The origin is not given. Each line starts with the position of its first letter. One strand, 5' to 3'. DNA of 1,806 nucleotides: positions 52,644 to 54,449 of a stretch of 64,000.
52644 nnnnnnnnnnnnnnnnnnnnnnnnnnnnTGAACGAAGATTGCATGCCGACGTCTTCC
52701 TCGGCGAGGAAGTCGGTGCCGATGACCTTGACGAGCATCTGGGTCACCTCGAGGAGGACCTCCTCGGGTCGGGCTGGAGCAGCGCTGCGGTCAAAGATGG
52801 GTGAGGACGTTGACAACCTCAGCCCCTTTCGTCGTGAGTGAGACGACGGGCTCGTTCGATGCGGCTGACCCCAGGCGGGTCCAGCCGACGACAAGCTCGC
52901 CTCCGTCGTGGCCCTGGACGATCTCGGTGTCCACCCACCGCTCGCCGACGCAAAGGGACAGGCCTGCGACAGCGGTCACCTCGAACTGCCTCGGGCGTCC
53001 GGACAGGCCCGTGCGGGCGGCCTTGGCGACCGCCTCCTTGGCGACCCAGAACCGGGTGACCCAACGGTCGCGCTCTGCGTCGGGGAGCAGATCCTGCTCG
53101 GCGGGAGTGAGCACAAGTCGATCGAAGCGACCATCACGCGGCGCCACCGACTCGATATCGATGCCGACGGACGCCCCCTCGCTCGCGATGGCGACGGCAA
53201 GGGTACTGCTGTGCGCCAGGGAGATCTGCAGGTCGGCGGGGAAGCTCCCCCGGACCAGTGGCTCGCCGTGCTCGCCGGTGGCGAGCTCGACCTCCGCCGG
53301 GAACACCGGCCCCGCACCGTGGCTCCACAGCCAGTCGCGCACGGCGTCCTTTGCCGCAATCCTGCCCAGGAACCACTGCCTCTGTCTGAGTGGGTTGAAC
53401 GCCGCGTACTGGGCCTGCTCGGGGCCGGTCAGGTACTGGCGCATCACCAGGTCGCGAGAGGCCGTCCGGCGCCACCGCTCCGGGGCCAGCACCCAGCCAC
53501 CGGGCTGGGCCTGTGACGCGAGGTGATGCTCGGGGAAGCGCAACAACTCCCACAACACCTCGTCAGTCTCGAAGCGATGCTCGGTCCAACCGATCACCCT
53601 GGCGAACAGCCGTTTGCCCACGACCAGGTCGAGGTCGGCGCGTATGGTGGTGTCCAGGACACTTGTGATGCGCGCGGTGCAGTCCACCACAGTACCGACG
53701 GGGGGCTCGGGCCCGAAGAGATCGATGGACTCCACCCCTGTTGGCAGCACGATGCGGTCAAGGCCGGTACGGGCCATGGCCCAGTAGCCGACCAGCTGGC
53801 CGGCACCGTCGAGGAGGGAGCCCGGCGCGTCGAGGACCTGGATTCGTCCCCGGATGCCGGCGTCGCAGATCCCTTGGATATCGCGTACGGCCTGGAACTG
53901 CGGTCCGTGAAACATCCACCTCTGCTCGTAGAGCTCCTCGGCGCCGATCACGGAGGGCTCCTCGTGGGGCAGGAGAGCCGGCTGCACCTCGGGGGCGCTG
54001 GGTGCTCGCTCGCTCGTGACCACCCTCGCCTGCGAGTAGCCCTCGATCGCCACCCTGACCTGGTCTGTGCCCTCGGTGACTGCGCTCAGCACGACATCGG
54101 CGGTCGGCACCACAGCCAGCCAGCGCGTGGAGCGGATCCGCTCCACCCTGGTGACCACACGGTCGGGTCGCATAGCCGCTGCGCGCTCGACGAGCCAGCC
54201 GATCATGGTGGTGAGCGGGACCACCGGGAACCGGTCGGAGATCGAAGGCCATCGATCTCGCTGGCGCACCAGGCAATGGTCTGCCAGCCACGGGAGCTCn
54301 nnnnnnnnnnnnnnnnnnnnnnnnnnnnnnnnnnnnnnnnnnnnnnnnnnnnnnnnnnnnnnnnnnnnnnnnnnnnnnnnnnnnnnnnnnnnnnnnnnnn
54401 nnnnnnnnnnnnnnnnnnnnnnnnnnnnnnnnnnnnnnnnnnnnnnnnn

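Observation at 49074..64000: Compact Pfa/PKS-like lipid assembly line with built-in ER and PPTase plus ACP, hydrolase, GT1 and WS/DGAT: candidate pathway for an uncharacterised glycolipid or wax-type lipid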

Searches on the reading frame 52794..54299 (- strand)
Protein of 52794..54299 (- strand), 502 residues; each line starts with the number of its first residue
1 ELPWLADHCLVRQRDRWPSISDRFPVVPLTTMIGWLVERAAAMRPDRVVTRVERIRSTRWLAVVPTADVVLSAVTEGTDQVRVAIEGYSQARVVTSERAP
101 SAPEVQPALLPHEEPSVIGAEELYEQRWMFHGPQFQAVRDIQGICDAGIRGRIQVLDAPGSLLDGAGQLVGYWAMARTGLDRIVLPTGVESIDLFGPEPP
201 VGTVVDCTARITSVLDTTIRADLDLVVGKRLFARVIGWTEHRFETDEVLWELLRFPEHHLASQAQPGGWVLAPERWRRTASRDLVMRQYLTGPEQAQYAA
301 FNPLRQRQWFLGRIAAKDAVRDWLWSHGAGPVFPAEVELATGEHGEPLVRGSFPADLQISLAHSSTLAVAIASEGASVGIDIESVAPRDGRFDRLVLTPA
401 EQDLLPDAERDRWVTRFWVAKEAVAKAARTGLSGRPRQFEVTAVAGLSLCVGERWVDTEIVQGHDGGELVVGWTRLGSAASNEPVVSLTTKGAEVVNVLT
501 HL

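Call 65: search_dna_similar(query=window:52794-54299:-, collection=plasmids, mode=protein, max_rows=25)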
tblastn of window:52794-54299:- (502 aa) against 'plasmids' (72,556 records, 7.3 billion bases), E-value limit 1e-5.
Records with a match: 11; places in all: 11; records where one place covers at least 80% of the query: 5.
Best place of each record, by identity: <60% 11.
By first word of the organism name: Streptomyces 2; Beijerinckia 1; Methylosinus 1; Rhodobacteraceae 1; Rhizobium 1; Deinococcus 1; Sinorhizobium 1; Fulvitalea 1; Bacillus 1; Agrobacterium 1.
By predicted mobility (MOB-suite, as given by PLSDB): non-mobilizable 7; mobilizable 4.
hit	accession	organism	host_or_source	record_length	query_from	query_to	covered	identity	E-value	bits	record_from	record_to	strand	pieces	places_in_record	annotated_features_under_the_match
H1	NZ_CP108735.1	Streptomyces sp. NBC_00984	-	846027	2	462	92%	40.9%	2e-95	324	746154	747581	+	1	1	beta-ketoacyl synthase N-terminal-like domain-containing protein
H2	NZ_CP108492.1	Streptomyces sp. NBC_01243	-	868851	2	462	92%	40.7%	1e-94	321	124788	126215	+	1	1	beta-ketoacyl synthase N-terminal-like domain-containing protein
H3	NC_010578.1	Beijerinckia indica subsp. indica ATCC 9039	-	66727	4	440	87%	31.4%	2e-49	190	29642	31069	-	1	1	4'-phosphopantetheinyl transferase superfamily protein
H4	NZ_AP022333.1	Methylosinus sp. C49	-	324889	4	440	87%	28.7%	1e-35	149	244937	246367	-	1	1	4'-phosphopantetheinyl transferase superfamily protein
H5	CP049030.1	Rhodobacteraceae bacterium SC52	Apostichopus japonicus,pure ...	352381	4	439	87%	28.5%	2e-21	105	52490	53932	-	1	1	4'-phosphopantetheinyl transferase superfamily protein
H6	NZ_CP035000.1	Rhizobium acidisoli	Phaseolus vulgaris,root nodule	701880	262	463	40%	30.0%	1e-6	59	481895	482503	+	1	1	4'-phosphopantetheinyl transferase superfamily protein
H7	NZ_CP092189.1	Deinococcus sp. KNUC1210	Setaria viridis,cell ...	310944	290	451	32%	32.9%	6e-7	60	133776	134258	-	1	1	4'-phosphopantetheinyl transferase superfamily protein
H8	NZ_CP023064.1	Sinorhizobium sp. CCBAU 05631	G.max,nodule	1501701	269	445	35%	28.7%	5e-6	57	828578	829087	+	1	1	record has no annotation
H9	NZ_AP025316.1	Fulvitalea axinellae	-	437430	290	442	30%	31.4%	6e-10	70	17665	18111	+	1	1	4'-phosphopantetheinyl transferase superfamily protein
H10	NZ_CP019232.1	Bacillus thuringiensis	-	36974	276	444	34%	27.3%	1e-8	65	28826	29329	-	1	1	4'-phosphopantetheinyl transferase superfamily protein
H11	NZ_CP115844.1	Agrobacterium tumefaciens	willow,cell culture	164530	332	441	22%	33.9%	6e-7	60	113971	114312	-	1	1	4'-phosphopantetheinyl transferase superfamily protein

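Call 66: get_annotated_region(hit=H3, flank=14000)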
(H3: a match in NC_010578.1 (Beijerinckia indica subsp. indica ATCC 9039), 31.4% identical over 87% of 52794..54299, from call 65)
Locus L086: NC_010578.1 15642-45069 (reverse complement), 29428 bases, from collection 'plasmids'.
description: Beijerinckia indica subsp. indica ATCC 9039 plasmid pBIND02, complete sequence
organism: Beijerinckia indica subsp. indica ATCC 9039 (NCBI taxid 395963)
taxonomy: Bacteria; Pseudomonadota; Alphaproteobacteria; Hyphomicrobiales; Beijerinckiaceae; Beijerinckia; Beijerinckia indica; Beijerinckia indica subsp. indica ATCC 9039
host: -; source: -; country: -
typing (MOB-suite, as given by PLSDB): non-mobilizable; replicon rep_cluster_499
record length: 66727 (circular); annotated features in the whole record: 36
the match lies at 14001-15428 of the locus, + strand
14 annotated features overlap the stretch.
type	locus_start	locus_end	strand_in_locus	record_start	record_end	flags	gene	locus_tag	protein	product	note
CDS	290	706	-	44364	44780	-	-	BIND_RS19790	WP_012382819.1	hypothetical protein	-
CDS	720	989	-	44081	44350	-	-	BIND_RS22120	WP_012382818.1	hypothetical protein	-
CDS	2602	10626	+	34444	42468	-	-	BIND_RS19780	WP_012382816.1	type I polyketide synthase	-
CDS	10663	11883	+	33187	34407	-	-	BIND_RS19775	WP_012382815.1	3-oxoacyl-[acyl-carrier-protein] synthase III C-terminal domain-containing protein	-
CDS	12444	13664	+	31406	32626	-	-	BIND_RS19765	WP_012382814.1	3-oxoacyl-[acyl-carrier-protein] synthase III C-terminal domain-containing protein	-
CDS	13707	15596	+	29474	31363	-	-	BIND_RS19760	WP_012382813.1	4'-phosphopantetheinyl transferase superfamily protein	-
CDS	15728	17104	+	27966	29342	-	-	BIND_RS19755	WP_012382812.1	glycosyltransferase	-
CDS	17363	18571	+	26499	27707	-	-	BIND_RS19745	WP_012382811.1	ABC transporter permease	-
CDS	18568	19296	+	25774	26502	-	-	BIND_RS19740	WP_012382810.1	ABC transporter ATP-binding protein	-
CDS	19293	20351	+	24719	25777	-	-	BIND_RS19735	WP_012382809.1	efflux RND transporter periplasmic adaptor subunit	-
CDS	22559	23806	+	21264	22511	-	-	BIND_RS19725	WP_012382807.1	replication initiator protein A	-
CDS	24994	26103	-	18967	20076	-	-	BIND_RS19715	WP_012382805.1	ParB/RepB/Spo0J family partition protein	GO:0007059 - chromosome segregation [Evidence IEA]; GO:0000910 - cytokinesis [Evidence IEA]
CDS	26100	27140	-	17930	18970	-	-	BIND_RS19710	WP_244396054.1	AAA family ATPase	-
CDS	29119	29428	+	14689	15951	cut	-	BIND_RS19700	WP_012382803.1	nucleotide sugar dehydrogenase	GO:0000271 - polysaccharide biosynthetic process [Evidence IEA]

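Call 67: get_annotated_region(hit=H1, flank=14000)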
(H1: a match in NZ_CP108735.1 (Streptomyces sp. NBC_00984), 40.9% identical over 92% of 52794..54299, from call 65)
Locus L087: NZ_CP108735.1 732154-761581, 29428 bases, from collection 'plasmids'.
description: Streptomyces sp. NBC_00984 plasmid unnamed1, complete sequence
organism: Streptomyces sp. NBC_00984 (NCBI taxid 2903700)
taxonomy: Bacteria; Actinomycetota; Actinomycetes; Kitasatosporales; Streptomycetaceae; Streptomyces; Streptomyces sp. NBC 00984
host: -; source: -; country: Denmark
typing (MOB-suite, as given by PLSDB): mobilizable; relaxase MOBF,MOBP
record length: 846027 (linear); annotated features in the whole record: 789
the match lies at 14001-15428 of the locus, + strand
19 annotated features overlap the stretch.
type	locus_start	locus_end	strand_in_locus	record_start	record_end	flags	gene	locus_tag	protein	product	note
CDS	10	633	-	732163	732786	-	-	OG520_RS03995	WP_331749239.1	helicase associated domain-containing protein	-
CDS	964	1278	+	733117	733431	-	-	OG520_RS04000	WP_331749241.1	hypothetical protein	-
CDS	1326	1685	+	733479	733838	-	-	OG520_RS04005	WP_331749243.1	hypothetical protein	-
CDS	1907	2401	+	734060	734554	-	-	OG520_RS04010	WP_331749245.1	hypothetical protein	-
CDS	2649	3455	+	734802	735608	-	-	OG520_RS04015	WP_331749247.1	hypothetical protein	-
CDS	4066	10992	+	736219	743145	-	-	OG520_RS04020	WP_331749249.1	SDR family oxidoreductase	-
CDS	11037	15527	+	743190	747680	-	-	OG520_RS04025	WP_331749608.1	beta-ketoacyl synthase N-terminal-like domain-containing protein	-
CDS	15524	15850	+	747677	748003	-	-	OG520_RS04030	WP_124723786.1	acyl carrier protein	-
CDS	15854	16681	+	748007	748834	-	-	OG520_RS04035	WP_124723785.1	alpha/beta hydrolase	-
CDS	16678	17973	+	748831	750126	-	-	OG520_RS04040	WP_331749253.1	glycosyltransferase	-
CDS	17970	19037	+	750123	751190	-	-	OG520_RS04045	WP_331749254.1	class I SAM-dependent methyltransferase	-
CDS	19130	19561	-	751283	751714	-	-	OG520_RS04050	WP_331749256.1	SgcJ/EcaC family oxidoreductase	-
CDS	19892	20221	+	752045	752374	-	-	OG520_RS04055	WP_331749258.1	transposase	GO:0006313 - DNA transposition [Evidence IEA]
CDS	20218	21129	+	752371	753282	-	-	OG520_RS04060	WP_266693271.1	IS3 family transposase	-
CDS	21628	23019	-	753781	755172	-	-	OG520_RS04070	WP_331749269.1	serine hydrolase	-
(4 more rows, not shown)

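Call 91: predict_structure(alignment_id=A3)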
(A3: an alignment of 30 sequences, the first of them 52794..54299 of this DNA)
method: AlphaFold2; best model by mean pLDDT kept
length: 502 residues; sequences in the alignment: 30
mean_pLDDT: 90.7   pTM: 0.87
mean pLDDT of the five models: 90.7, 90.5, 90.0, 89.6, 89.5
residues with pLDDT >= 90: 389; 70-90: 85; 50-70: 4; < 50: 24
segments of 3 or more residues with pLDDT < 50: 480-502
pLDDT, mean of each block of 10 residues (from residue 1): 86 83 91 97 96 95 89 96 97 97 83 89 84 92 95 96 97 94 95 96 97 97 96 97 94 93 96 93 92 92 94 98 95 93 90 91 96 95 94 92 92 97 95 90 96 96 93 79 41 37 29
secondary structure, 60 per line:
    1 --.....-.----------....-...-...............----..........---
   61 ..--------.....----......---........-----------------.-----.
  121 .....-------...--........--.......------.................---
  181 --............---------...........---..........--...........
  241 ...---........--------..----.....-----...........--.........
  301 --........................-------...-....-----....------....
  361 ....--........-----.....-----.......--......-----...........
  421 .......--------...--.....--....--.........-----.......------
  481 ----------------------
elements in order: H3-7 H20-23 E25-27 H29-43 E48-57 E71-75 E80-85 E89-96 H120-125 E138-145 E148-154 H161-177 E183-194 E204-214 E218-227 E230-243 H247-254 E269-273 H279-289 H292-300 H303-326 E338-341 E347-350 E357-364 E367-374 E380-384 H390-396 H399-404 H410-427 E441-445 E448-451 E454-462 E468-474

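Call 93: fold_search(model_id=the predicted structure, library=pdb)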
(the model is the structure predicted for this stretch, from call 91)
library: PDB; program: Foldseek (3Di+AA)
matches with E <= 10: 1114; with E <= 0.001: 224
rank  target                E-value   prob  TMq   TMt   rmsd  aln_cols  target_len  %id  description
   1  9x2b_B                2.7e-12  1.00  0.38  0.09   7.6       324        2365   15  Cryo-EM structure of PsoA in apo state (PsoA-PKS-II) (released 2026-04-08)
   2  5bp4_R                5.5e-12  1.00  0.38  0.31   4.8       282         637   17  Modifying region (DH-ER-KR) of a mycocerosic acid synthase-like (MAS-like) PKS (released 2016-03-09)
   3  5bp4_E                1.1e-11  1.00  0.38  0.18   5.0       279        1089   18  Modifying region (DH-ER-KR) of a mycocerosic acid synthase-like (MAS-like) PKS (released 2016-03-09)
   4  5bp3_B                1.1e-11  1.00  0.36  0.62   4.6       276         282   18  Dehydratase domain (DH) of a mycocerosic acid synthase-like (MAS-like) PKS, crystal form 2 (released 2016-03-09)
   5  5bp4_I                1.3e-11  1.00  0.38  0.30   5.0       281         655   18  Modifying region (DH-ER-KR) of a mycocerosic acid synthase-like (MAS-like) PKS (released 2016-03-09)
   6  5hst_B                1.6e-11  1.00  0.38  0.69   3.4       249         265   13  Crystal structure of the dehydratase domain of MlnB from Bacillus amyloliquefaciens (released 2017-02-01)
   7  5hst_A                1.7e-11  1.00  0.35  0.63   7.2       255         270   12  Crystal structure of the dehydratase domain of MlnB from Bacillus amyloliquefaciens (released 2017-02-01)
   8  5tz6_A                1.8e-11  1.00  0.38  0.62   5.1       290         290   16  Crystal Structure of CurJ Dehydratase H978F Inactive Mutant In Complex with Compound 21 (released 2017-01-11)
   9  5bp4_L                2.1e-11  1.00  0.38  0.22   7.2       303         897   17  Modifying region (DH-ER-KR) of a mycocerosic acid synthase-like (MAS-like) PKS (released 2016-03-09)
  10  5bp4_O                2.3e-11  1.00  0.38  0.30   5.2       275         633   17  Modifying region (DH-ER-KR) of a mycocerosic acid synthase-like (MAS-like) PKS (released 2016-03-09)
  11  3kg7_A                2.3e-11  1.00  0.34  0.54   5.8       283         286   19  Dehydratase domain from CurH module of Curacin polyketide synthase (released 2010-01-19)
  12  5bp4_H                2.6e-11  1.00  0.37  0.18   4.4       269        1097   17  Modifying region (DH-ER-KR) of a mycocerosic acid synthase-like (MAS-like) PKS (released 2016-03-09)
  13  5bp4_G                2.6e-11  1.00  0.38  0.18   5.2       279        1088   18  Modifying region (DH-ER-KR) of a mycocerosic acid synthase-like (MAS-like) PKS (released 2016-03-09)
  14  5bp3_A                2.9e-11  1.00  0.37  0.63   3.9       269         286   16  Dehydratase domain (DH) of a mycocerosic acid synthase-like (MAS-like) PKS, crystal form 2 (released 2016-03-09)
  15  3kg8_B                2.9e-11  1.00  0.35  0.60   5.1       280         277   16  Dehydratase domain from CurJ module of Curacin polyketide synthase (released 2010-01-19)
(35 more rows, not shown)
